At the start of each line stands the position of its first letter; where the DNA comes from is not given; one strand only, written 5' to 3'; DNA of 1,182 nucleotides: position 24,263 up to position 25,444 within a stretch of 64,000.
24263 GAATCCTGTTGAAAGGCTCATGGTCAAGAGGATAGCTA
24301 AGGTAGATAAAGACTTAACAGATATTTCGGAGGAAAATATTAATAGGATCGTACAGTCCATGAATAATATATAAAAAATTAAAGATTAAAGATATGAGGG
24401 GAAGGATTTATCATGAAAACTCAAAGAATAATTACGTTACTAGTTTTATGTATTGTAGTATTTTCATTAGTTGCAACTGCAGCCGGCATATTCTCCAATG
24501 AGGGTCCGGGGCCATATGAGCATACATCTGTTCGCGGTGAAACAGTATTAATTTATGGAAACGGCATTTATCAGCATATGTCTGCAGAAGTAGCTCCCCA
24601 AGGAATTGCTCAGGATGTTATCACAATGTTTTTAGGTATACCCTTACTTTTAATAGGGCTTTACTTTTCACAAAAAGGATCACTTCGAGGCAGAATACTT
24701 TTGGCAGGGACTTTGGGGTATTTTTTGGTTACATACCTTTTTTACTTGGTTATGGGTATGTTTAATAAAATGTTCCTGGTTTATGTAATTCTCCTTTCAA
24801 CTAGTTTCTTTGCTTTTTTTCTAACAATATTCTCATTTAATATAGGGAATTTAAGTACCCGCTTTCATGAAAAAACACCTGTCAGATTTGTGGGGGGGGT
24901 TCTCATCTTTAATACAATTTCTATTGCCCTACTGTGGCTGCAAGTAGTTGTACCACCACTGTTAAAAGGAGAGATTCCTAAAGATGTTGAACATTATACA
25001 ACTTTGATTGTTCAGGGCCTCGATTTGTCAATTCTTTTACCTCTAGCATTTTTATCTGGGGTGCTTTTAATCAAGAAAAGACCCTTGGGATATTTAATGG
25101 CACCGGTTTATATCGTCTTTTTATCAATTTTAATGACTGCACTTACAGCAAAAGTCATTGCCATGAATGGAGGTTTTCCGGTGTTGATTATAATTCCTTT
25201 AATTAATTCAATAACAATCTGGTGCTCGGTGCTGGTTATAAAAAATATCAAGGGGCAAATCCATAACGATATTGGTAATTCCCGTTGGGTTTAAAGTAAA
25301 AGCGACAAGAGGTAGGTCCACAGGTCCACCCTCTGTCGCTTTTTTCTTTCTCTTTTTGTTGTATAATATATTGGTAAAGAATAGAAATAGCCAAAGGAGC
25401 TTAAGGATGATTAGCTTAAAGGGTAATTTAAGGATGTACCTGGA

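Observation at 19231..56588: Family of intergenic word-array elements at eight or more loci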

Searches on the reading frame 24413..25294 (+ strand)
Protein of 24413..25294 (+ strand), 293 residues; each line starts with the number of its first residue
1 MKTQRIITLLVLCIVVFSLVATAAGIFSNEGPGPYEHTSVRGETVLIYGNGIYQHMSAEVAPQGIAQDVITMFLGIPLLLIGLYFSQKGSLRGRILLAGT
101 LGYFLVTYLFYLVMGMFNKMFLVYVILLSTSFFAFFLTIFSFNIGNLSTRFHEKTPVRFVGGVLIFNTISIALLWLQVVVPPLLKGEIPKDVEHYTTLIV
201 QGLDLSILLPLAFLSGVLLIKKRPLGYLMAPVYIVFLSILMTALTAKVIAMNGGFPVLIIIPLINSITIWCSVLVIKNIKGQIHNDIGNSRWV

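Call 49: find_encoding_contigs(protein=window:24413-25294:+, flank=10000, max_places=2)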
Protein window:24413-25294:+ (293 aa): 23 contigs read that carry it; 1 place shown.
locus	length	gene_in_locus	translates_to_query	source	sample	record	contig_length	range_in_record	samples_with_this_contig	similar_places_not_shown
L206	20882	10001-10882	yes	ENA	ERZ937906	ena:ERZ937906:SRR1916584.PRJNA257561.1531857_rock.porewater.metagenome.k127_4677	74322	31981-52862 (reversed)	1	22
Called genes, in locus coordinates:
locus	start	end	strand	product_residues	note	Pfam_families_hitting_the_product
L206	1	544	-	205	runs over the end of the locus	PF00149:Metallophos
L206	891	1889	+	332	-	PF25919:BSH_CusB (faint), PF25917:BSH_RND (weak), PF25973:BSH_CzcB, PF25984:BSH_YknX (weak), PF25881:HH_YBHG, PF25885:HH_EMRA (weak)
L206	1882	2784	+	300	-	PF00005:ABC_tran, PF13304:AAA_21 (weak), PF13732:DrrA1-3_C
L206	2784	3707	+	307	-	PF00005:ABC_tran, PF13175:AAA_15 (faint), PF13304:AAA_21 (faint)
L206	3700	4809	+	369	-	PF12679:ABC2_membrane_2, PF12698:ABC2_membrane_3, PF01061:ABC2_membrane, PF12730:ABC2_membrane_4 (weak)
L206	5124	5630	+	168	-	PF00440:TetR_N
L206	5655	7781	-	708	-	PF00270:DEAD, PF04851:ResIII, PF00271:Helicase_C, PF11408:Helicase_Sgs1 (faint), PF16124:RecQ_Zn_bind, PF09382:RQC, PF00570:HRDC, PF14493:HTH_40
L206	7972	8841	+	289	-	PF04909:Amidohydro_2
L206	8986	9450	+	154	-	PF12802:MarR_2 (weak), PF13463:HTH_27 (weak)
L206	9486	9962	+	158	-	PF12641:Flavodoxin_3 (weak), PF12724:Flavodoxin_5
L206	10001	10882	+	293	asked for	-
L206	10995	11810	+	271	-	PF06182:ABC2_membrane_6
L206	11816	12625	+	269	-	PF06182:ABC2_membrane_6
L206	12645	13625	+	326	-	PF00005:ABC_tran, PF13304:AAA_21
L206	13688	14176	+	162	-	PF00990:GGDEF (weak), PF00563:EAL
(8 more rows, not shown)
